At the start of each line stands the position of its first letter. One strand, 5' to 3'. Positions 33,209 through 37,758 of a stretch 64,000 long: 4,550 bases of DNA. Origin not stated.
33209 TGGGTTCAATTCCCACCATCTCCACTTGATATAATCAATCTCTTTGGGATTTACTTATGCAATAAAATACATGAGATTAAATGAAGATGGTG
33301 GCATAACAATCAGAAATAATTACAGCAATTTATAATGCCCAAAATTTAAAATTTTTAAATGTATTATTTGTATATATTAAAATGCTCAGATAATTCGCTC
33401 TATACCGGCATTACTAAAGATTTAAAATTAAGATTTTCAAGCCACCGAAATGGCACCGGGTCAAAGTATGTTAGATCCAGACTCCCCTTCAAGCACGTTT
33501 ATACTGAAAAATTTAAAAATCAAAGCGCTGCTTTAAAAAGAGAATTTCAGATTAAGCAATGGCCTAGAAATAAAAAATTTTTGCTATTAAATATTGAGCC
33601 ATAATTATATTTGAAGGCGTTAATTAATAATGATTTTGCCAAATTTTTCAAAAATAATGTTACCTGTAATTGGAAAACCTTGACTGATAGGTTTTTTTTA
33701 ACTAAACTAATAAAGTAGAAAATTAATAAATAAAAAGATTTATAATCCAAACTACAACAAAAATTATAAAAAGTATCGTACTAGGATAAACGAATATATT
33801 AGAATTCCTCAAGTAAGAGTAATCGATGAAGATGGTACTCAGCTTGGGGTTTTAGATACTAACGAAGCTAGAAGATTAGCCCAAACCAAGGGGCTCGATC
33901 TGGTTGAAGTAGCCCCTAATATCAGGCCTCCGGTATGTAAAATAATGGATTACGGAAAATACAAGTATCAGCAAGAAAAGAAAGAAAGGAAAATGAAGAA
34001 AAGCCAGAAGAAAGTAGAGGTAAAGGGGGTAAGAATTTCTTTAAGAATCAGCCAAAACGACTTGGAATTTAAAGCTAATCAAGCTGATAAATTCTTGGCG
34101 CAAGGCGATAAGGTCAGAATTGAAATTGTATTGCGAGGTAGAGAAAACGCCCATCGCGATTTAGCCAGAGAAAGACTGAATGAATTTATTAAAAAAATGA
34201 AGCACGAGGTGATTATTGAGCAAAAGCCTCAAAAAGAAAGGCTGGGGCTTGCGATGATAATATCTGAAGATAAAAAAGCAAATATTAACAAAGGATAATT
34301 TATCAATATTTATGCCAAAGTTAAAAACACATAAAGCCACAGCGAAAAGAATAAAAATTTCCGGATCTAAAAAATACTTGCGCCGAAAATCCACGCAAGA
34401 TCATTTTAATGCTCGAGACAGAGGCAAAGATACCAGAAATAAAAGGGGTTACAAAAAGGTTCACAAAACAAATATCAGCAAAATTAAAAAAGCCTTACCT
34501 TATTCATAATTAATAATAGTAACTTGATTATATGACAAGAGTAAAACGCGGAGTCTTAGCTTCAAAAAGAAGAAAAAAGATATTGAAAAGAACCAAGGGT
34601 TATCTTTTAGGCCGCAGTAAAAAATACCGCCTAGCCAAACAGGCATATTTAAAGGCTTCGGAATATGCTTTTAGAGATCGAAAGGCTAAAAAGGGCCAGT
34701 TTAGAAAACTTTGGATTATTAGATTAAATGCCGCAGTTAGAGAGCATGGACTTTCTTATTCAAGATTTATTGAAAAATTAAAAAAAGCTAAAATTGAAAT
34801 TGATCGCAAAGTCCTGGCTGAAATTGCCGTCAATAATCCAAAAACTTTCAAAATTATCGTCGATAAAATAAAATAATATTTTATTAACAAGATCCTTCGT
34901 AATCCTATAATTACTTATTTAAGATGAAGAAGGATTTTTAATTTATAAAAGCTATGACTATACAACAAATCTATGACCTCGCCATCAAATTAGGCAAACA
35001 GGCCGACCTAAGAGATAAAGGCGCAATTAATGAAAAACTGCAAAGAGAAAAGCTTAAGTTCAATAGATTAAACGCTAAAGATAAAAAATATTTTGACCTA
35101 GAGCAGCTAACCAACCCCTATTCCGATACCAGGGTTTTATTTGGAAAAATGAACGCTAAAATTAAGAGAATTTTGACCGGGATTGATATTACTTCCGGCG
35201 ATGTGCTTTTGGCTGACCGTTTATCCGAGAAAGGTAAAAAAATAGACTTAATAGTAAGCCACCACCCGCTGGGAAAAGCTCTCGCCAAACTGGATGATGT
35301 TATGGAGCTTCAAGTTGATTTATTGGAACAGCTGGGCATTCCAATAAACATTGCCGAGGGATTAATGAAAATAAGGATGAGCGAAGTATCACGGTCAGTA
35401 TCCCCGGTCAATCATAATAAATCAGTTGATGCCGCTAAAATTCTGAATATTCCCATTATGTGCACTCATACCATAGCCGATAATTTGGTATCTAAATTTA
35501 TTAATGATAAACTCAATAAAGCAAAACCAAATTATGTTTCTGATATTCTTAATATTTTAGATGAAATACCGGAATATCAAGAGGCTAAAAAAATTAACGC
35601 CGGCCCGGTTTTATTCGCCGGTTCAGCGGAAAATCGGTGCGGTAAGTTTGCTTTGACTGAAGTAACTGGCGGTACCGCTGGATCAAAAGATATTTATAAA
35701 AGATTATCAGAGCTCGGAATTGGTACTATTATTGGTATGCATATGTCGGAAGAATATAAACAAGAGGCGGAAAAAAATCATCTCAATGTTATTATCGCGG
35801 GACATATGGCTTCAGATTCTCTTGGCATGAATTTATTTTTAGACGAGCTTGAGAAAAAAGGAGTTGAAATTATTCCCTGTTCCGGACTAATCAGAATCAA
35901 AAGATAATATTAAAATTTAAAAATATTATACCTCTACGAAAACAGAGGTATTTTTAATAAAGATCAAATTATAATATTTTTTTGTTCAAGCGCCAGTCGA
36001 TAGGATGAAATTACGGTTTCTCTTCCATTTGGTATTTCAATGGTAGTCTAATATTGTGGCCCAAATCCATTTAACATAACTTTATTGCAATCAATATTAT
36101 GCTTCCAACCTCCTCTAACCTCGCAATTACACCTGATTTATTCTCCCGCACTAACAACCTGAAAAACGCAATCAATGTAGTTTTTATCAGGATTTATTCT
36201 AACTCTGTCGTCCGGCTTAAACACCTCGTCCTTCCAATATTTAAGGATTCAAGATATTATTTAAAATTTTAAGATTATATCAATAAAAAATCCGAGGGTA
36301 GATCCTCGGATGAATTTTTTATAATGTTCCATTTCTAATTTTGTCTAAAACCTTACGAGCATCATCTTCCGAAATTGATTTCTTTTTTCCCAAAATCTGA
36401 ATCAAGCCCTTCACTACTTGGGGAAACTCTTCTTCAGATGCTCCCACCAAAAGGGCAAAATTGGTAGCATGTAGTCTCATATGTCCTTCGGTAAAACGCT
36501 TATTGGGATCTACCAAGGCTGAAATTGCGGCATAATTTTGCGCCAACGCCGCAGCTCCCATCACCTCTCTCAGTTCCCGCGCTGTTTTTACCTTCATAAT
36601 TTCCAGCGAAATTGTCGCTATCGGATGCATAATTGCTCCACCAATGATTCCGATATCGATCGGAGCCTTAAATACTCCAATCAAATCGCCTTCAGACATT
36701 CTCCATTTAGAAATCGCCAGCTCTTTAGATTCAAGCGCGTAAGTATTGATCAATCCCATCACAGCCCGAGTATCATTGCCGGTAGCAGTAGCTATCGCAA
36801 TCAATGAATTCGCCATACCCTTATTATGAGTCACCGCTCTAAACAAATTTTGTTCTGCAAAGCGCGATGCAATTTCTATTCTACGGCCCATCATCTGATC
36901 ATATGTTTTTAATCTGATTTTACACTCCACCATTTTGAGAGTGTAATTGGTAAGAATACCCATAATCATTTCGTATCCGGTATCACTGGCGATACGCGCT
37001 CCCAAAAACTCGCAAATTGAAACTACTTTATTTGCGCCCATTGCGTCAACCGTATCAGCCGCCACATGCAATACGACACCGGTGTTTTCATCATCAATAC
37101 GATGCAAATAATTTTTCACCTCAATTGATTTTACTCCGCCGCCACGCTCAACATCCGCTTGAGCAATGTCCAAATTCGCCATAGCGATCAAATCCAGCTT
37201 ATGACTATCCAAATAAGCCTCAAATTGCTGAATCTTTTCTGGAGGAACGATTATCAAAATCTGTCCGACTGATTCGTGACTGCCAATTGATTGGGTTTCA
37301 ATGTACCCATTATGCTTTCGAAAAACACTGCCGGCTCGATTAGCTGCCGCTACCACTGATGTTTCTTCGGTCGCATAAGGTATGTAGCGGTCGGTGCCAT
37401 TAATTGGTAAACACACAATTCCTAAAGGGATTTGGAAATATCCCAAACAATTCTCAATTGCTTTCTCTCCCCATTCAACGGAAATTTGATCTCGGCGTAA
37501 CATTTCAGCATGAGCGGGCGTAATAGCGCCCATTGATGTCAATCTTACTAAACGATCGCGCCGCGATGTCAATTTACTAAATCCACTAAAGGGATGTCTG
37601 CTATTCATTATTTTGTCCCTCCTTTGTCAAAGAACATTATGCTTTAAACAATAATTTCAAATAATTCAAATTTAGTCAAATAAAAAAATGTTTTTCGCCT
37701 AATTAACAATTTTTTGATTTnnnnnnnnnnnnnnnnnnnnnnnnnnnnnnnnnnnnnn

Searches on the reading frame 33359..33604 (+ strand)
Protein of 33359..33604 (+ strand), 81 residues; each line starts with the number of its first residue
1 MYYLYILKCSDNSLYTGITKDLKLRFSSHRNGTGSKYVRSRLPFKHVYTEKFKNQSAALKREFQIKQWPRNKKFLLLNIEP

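Call 93: search_protein_families(library=pfam, proteins=[window:33359-33604:+], max_evalue=0.001)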
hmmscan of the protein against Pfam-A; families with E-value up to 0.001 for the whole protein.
window:33359-33604:+ (81 aa): 1 family
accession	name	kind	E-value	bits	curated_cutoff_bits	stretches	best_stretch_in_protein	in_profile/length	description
PF01541.30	GIY-YIG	-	8.4e-19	68.1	22.6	1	1-72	1-75/78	GIY-YIG catalytic domain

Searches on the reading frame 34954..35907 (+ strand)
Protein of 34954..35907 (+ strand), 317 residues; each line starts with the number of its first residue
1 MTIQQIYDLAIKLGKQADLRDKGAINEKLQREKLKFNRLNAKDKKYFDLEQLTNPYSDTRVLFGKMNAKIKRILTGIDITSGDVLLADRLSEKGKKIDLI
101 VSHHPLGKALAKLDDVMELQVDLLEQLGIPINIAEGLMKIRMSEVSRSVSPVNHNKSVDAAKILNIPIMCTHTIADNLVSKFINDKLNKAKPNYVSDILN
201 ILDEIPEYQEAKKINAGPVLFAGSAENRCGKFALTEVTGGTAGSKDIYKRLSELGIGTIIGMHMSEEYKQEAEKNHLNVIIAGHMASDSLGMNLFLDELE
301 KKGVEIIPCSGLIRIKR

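Call 93: search_protein_families(library=pfam, proteins=[window:34954-35907:+], max_evalue=0.001)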
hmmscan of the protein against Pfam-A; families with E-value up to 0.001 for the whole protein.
window:34954-35907:+ (317 aa): 1 family
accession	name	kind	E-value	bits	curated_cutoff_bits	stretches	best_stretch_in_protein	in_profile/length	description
PF01784.24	DUF34_NIF3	-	3.8e-08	33.7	23.4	0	212-305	153-246/256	Duf34/NIF3 (NGG1p interacting factor 3)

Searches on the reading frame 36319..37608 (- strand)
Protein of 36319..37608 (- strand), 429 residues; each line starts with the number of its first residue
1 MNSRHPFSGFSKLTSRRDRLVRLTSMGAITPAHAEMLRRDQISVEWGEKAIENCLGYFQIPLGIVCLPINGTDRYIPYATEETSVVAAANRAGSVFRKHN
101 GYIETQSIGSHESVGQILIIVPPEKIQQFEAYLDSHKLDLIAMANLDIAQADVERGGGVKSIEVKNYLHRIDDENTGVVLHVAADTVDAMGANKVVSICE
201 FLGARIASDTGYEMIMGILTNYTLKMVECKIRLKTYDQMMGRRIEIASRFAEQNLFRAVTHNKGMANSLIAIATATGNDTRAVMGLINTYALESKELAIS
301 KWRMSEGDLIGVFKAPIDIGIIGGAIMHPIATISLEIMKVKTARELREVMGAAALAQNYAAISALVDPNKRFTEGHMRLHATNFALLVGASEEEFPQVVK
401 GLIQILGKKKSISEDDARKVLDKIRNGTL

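Call 63: search_protein_families(library=pfam, proteins=[window:36319-37608:-], max_evalue=0.001)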
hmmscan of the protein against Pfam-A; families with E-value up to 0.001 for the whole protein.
window:36319-37608:- (429 aa): 1 family
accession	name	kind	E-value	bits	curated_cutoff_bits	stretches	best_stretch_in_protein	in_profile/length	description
PF00368.23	HMG-CoA_red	-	3.8e-62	210.9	27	1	22-381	5-368/368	Hydroxymethylglutaryl-coenzyme A reductase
